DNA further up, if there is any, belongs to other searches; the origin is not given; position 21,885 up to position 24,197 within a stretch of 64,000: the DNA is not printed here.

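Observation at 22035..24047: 670-aa orphan protein at the centre of the methyltransferase/flippase block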

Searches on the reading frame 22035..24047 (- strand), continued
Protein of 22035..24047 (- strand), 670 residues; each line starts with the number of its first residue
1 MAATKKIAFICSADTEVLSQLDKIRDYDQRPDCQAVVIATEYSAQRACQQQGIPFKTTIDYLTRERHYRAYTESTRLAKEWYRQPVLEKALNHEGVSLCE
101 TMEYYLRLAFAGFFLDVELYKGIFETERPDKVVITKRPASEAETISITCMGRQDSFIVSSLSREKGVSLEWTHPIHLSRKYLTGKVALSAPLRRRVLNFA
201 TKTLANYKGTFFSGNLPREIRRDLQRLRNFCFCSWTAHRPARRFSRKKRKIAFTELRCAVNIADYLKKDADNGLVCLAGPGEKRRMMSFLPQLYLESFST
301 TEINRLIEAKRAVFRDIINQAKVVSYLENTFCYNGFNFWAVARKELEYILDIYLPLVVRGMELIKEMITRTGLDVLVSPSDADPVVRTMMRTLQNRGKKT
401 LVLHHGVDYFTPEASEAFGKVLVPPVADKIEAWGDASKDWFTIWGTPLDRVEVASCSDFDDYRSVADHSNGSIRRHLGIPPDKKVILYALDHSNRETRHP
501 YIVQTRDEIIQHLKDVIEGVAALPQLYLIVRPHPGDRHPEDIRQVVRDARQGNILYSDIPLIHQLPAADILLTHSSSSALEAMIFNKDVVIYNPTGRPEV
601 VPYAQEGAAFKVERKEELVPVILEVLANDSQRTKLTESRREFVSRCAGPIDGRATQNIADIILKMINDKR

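Call 27: predict_structure(alignment_id=A1)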
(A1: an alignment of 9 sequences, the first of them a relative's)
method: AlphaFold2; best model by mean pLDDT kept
length: 670 residues; sequences in the alignment: 9
mean_pLDDT: 57.0   pTM: 0.44
mean pLDDT of the five models: 57.0, 54.2, 54.1, 47.9, 47.8
residues with pLDDT >= 90: 54; 70-90: 177; 50-70: 150; < 50: 289
segments of 3 or more residues with pLDDT < 50: 95-97, 138-152, 177-298, 366-467, 493-503, 596-602, 643-670
pLDDT, mean of each block of 10 residues (from residue 1): 85 79 90 89 69 79 65 64 61 51 60 78 92 73 34 73 90 58 28 40 44 39 32 25 22 32 34 28 28 40 75 77 71 73 67 61 47 39 40 38 33 27 25 30 30 28 46 77 86 37 60 86 89 66 87 82 77 67 69 55 63 82 77 66 38 34 33
secondary structure, 60 per line:
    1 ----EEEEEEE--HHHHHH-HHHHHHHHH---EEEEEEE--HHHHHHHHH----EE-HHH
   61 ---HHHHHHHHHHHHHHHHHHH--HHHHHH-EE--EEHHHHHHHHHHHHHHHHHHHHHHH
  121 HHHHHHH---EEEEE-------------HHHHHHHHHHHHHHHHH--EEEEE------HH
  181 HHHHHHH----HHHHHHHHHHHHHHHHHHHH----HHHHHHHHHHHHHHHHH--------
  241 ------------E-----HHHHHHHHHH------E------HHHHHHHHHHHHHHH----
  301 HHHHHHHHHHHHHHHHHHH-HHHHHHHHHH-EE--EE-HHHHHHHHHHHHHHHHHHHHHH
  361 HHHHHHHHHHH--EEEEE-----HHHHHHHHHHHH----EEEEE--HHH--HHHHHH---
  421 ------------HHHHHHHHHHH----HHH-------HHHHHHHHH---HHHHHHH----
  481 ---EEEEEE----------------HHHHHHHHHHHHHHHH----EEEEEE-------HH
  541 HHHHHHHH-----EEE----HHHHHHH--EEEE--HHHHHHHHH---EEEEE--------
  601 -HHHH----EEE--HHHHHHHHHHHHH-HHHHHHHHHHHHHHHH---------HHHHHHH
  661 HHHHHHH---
elements in order (helices of 4 or more, strands of 3 or more residues): E5-11 H14-19 H21-29 E33-39 H42-50 H64-82 H85-90 H98-127 E131-135 H149-165 E168-172 H179-187 H192-211 H216-232 H259-268 H282-296 H301-319 H321-330 H339-371 E374-378 H384-395 E400-404 H412-417 H433-443 H458-466 H470-476 E484-489 H506-521 E526-531 H539-548 E554-556 H561-567 E570-573 H576-584 E588-592 H602-605 E610-612 H615-627 H629-644 H654-667

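Call 28: search_protein_representatives(alignment_id=A1)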
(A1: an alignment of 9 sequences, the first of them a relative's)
Query: 9 sequences, 670 profile positions. Proteins with E-value up to 0.001 (for the whole library): 5077; up to 1e-10: 1993; up to 1e-30: 182. The best 150 are listed.
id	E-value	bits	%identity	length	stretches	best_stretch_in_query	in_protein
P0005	0.0e+00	1212.8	-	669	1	2-669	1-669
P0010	1.6e-251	852.9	-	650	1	5-668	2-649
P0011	1.0e-209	714.7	-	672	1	1-670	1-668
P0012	1.0e-181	622.2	-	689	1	5-669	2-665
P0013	2.2e-121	422.8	-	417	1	1-420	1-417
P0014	1.6e-82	294.4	-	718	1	8-667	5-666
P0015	2.2e-66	241.1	-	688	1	35-655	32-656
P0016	2.5e-66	240.9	-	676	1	37-668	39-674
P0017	2.0e-62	228.0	-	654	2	291-669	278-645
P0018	2.6e-62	227.6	-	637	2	220-669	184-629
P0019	2.5e-61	224.4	-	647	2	294-669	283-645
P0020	4.1e-61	223.7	-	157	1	2-133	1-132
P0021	7.7e-61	222.8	-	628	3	328-667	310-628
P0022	5.7e-60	219.9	-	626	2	264-668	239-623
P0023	5.6e-59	216.6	-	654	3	357-667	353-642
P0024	1.9e-57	211.5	-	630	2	311-669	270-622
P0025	8.5e-56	206.1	-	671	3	426-669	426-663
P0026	3.6e-55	204.0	-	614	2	316-669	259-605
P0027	1.1e-54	202.4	-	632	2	307-669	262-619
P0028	6.9e-53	196.5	-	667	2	314-669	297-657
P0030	4.0e-52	194.0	-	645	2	231-669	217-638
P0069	1.1e-39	152.8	-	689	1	4-667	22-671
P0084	2.6e-37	145.0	-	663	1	10-669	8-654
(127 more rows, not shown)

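Call 30: search_protein_families(library=ncbifam, alignment_id=A2, max_evalue=0.001)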
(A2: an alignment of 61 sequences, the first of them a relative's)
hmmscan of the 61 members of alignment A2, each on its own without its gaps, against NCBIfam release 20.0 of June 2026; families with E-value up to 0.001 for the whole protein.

A. member 1, P0001 (670 aa): 2 families
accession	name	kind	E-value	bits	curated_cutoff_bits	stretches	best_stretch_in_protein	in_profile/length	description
NF046086.1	BFO_1060_trans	domain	1.5e-18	67.1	200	1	425-666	103-364/365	BFO_1060 family glycosyltransferase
TIGR04396.2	surf_polysacc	subfamily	4.3e-14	52.5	125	1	492-669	189-366/427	surface carbohydrate biosynthesis protein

B. families by the number of members that match (of 61 scanned): 25 families
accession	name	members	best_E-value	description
NF046086.1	BFO_1060_trans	61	3.7e-38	BFO_1060 family glycosyltransferase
TIGR04396.2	surf_polysacc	59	9.3e-33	surface carbohydrate biosynthesis protein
TIGR00236.1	wecB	41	4.5e-13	non-hydrolyzing UDP-N-acetylglucosamine 2-epimerase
TIGR03568.1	NeuC_NnaA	20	4.2e-09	UDP-N-acetylglucosamine 2-epimerase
TIGR04326.1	O_ant_LIC13510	12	6.6e-14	TIGR04326 family surface carbohydrate biosynthesis protein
NF041711.1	TagprimaseTarB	10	1.4e-08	teichoic acid glycerol-phosphate primase TarB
NF010135.0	PRK13609.1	8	1.8e-09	diglucosyl diacylglycerol synthase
TIGR00215.1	lpxB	8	1.8e-07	lipid-A-disaccharide synthase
TIGR03999.1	thiol_BshA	5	2.4e-06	N-acetyl-alpha-D-glucosaminyl L-malate synthase BshA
NF041712.1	techglyph_taseTarF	4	4.2e-09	teichoic acid glycerol-phosphate transferase TarF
NF050054.1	CapPschMdfirKpsS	4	3e-08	capsule polysaccharide modification protein KpsS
TIGR04331.1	o_ant_LIC12162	4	1.6e-05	LIC12162 family transferase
TIGR03449.1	mycothiol_MshA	3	9.5e-07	D-inositol-3-phosphate glycosyltransferase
TIGR03088.1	stp2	2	1.4e-06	TIGR03088 family PEP-CTERM/XrtA system glycosyltransferase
NF041876.1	EPS_EpsE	2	0.0002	exopolysaccharide biosynthesis GT4 family glycosyltransferase EpsE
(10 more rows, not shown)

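Call 31: search_protein_families(library=pfam, alignment_id=A2, max_evalue=0.001)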
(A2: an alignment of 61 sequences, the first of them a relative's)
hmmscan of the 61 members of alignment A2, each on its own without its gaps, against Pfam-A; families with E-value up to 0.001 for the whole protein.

A. member 1, P0001 (670 aa): 3 families
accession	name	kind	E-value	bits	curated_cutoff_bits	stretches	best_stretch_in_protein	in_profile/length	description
PF04464.20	Glyphos_transf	-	1.2e-10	41.3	22.1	1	470-664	179-367/367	CDP-Glycerol:Poly(glycerophosphate) glycerophosphotransferase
PF00534.26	Glycos_transf_1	-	1.2e-05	25.4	26.4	1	577-641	107-171/172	Glycosyl transferases group 1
PF02350.25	Epimerase_2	-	0.00021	20.7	30.6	1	497-662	187-346/347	UDP-N-acetylglucosamine 2-epimerase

B. families by the number of members that match (of 61 scanned): 9 families
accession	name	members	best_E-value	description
PF02350.25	Epimerase_2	55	7.4e-18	UDP-N-acetylglucosamine 2-epimerase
PF04464.20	Glyphos_transf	51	4.5e-17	CDP-Glycerol:Poly(glycerophosphate) glycerophosphotransferase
PF05159.20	Capsule_synth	44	5.8e-11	Capsule polysaccharide biosynthesis protein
PF00534.26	Glycos_transf_1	33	6.8e-13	Glycosyl transferases group 1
PF13692.12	Glyco_trans_1_4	18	3.7e-10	Glycosyl transferases group 1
PF02684.21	LpxB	13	2.5e-08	Lipid-A-disaccharide synthetase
PF04007.18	DUF354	12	1.8e-06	Protein of unknown function (DUF354)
PF20471.4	DUF6716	8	2e-06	Putative glycosyltransferase (DUF6716)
PF13439.12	Glyco_transf_4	1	7.1e-05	Glycosyltransferase Family 4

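Call 32: list_cluster_members(proteins=[P0010, P0011, P0012, P0014, P0015, P0016, P0017, P0018, P0021, P0025])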
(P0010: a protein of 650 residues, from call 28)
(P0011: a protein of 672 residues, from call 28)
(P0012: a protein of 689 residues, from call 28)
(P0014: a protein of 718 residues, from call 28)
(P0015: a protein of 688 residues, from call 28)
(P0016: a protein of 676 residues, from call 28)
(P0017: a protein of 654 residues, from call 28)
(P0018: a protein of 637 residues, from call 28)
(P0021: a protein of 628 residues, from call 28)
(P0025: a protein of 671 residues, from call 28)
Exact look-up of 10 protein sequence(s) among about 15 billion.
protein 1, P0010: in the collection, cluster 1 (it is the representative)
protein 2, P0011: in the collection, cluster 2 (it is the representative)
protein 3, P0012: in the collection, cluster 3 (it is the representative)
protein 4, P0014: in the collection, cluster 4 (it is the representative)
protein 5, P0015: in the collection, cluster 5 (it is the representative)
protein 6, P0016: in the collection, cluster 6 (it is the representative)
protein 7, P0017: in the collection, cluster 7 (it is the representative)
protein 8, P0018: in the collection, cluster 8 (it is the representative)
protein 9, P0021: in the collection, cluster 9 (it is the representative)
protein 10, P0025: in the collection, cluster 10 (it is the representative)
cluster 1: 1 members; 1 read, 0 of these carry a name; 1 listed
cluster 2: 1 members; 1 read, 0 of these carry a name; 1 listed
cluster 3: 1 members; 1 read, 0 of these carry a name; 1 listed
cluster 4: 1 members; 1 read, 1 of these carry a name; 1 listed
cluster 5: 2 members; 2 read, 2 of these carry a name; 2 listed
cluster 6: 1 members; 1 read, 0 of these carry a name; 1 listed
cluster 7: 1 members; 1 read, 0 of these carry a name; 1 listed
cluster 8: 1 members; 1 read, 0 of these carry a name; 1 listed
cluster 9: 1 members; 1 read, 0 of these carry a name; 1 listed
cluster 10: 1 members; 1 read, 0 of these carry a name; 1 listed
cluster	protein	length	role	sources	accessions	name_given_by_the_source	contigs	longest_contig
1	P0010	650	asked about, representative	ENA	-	-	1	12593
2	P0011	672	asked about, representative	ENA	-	-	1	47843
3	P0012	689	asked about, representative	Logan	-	-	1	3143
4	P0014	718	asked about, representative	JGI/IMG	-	glycosyltransferase involved in cell wall biosynthesis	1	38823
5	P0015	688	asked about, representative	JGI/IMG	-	hypothetical protein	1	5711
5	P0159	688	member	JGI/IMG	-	hypothetical protein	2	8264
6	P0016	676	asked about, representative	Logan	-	-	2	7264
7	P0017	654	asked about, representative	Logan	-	-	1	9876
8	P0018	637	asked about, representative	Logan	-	-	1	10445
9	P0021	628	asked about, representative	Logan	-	-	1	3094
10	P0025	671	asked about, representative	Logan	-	-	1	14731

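Call 34: search_solved_structures(query=A2, max_evalue=1, show_alignments=3)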
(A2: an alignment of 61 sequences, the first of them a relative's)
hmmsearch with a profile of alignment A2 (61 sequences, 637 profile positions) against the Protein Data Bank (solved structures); distinct sequences matched with E-value up to 1: 44.
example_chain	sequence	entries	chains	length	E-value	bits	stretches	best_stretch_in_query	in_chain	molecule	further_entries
8qoy_A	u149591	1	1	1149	2e-14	56.2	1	414-625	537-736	TagF-like capsule polymerase Cps3D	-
9wde_A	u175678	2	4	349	9.4e-13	50.7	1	386-603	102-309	Processive diacylglycerol beta-glucosyltransferase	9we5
3dzc_A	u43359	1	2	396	9.5e-09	37.5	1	336-625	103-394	UDP-N-acetylglucosamine 2-epimerase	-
5enz_A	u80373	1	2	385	2.8e-08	35.9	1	331-627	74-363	UDP-GlcNAc 2-epimerase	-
6vlb_A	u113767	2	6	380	1.7e-07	33.3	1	331-563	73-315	UDP-N-acetylglucosamine 2-epimerase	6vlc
1f6d_A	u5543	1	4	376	5e-07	31.8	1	332-599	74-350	UDP-N-ACETYLGLUCOSAMINE 2-EPIMERASE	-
1vgv_A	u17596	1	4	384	5.3e-07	31.7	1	332-599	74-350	UDP-N-acetylglucosamine 2-epimerase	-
8va1_A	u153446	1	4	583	8.8e-07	31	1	408-558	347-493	Teichoic acid ribitol-phosphate polymerase TarL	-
7ya2_A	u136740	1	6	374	4.6e-06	28.6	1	333-500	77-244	Capsular polysaccharide synthesis enzyme CapG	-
6mgb_A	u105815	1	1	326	1.9e-05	26.5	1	451-555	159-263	Capsular polysaccharide export system protein KpsC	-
4fkz_A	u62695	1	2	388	2.2e-05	26.3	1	338-622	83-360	UDP-N-acetylglucosamine 2-epimerase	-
1o6c_A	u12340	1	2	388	2.2e-05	26.3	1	338-622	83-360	UDP-N-acetylglucosamine 2-epimerase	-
4zht_A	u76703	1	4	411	5.5e-05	25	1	339-504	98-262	Bifunctional UDP-N-acetylglucosamine 2-epimerase/N-acetylmannosamine kinase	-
8ahe_A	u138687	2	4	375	6.9e-05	24.7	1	331-628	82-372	UDP-N-acetylglucosamine 2-epimerase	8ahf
3beo_A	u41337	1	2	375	7.3e-05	24.6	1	331-628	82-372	UDP-N-acetylglucosamine 2-epimerase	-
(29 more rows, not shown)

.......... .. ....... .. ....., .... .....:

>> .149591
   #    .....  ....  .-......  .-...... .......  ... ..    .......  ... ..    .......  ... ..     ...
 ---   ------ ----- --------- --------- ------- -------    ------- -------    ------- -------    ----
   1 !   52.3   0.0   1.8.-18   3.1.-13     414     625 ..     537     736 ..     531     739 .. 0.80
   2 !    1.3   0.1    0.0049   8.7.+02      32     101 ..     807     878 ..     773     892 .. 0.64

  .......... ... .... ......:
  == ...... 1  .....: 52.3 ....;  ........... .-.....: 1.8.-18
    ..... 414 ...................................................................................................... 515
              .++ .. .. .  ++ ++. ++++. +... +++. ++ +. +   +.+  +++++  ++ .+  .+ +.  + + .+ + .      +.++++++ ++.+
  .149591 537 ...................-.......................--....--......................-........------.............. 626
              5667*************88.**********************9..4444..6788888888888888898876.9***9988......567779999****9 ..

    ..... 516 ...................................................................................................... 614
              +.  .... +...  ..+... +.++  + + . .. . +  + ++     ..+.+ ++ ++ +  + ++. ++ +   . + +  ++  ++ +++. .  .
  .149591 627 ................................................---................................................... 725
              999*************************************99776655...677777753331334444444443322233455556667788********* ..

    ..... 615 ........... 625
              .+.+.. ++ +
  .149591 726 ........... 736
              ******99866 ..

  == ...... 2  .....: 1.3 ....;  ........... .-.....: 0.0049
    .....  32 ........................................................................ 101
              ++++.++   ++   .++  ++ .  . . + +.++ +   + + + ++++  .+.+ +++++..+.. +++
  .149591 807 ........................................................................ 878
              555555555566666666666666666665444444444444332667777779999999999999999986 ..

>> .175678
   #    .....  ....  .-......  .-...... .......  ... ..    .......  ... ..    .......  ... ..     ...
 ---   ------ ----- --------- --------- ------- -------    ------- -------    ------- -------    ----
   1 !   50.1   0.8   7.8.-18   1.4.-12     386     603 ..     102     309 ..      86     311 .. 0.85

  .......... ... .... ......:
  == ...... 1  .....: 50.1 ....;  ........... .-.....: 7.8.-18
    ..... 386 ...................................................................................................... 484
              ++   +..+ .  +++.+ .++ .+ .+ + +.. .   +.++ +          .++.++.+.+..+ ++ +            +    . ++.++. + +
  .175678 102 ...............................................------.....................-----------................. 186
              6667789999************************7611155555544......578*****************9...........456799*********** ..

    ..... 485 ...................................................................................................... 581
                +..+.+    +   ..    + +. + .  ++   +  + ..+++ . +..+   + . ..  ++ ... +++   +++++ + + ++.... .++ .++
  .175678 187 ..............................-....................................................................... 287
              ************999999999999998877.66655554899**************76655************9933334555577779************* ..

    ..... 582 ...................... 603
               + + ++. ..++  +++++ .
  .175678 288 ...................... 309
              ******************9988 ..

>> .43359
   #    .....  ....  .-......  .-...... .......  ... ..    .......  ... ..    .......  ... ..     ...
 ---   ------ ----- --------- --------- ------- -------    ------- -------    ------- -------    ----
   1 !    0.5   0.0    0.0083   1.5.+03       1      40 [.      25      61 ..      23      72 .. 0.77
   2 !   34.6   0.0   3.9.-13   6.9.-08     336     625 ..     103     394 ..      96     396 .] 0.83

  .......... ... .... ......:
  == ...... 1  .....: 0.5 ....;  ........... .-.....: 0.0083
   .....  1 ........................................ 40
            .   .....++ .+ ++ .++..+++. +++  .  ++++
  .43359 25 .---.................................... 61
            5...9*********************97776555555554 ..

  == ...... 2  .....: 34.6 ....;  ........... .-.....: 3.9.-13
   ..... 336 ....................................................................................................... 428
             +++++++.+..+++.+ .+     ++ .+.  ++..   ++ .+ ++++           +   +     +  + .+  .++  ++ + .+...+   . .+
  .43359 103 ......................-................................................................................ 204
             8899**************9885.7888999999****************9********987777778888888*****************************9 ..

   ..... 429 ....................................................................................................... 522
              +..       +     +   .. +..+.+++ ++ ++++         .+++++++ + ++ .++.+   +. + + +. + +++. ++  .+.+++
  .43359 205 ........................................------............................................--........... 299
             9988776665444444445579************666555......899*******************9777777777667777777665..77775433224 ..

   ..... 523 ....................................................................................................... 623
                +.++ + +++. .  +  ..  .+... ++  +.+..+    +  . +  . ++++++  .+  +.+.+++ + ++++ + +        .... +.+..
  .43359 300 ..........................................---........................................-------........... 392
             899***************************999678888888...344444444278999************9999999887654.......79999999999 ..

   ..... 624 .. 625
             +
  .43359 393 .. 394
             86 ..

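Call 41: find_encoding_contigs(protein=P0014, flank=8000, max_places=1)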
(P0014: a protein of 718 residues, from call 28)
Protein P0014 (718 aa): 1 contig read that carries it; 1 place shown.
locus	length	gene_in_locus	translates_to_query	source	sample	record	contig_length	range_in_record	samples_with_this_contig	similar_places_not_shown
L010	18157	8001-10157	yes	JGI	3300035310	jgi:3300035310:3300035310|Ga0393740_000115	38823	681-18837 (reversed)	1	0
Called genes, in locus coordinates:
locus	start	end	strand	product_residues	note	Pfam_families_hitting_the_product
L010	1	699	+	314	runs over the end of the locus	PF00535:Glycos_transf_2, PF10111:Glyco_tranf_2_2, PF13641:Glyco_tranf_2_3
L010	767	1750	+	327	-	-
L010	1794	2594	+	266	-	PF05050:Methyltransf_21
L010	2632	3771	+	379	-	PF01073:3Beta_HSD, PF01370:Epimerase, PF02719:Polysacc_synt_2 (weak), PF07993:NAD_binding_4, PF13460:NAD_binding_10 (weak), PF16363:GDP_Man_Dehyd, PF01370:Epimerase, PF16363:GDP_Man_Dehyd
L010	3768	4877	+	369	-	PF13692:Glyco_trans_1_4, PF13524:Glyco_trans_1_2 (weak), PF00534:Glycos_transf_1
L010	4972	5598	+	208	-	PF13412:HTH_24, PF22674:C2185-like_N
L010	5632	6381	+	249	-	PF01841:Transglut_core (weak)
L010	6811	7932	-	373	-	PF01728:FtsJ (weak), PF13489:Methyltransf_23, PF08003:Methyltransf_9 (weak), PF13847:Methyltransf_31, PF08241:Methyltransf_11, PF08242:Methyltransf_12, PF13649:Methyltransf_25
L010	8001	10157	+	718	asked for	PF13692:Glyco_trans_1_4 (faint), PF02350:Epimerase_2, PF00534:Glycos_transf_1 (weak)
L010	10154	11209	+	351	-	PF04055:Radical_SAM, PF13186:SPASM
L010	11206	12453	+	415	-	PF02310:B12-binding, PF04055:Radical_SAM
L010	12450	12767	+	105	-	-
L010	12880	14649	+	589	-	PF13522:GATase_6, PF13537:GATase_7, PF00733:Asn_synthase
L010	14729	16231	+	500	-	PF13440:Polysacc_synt_3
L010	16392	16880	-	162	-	PF13701:DDE_Tnp_1_4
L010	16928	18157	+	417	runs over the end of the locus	-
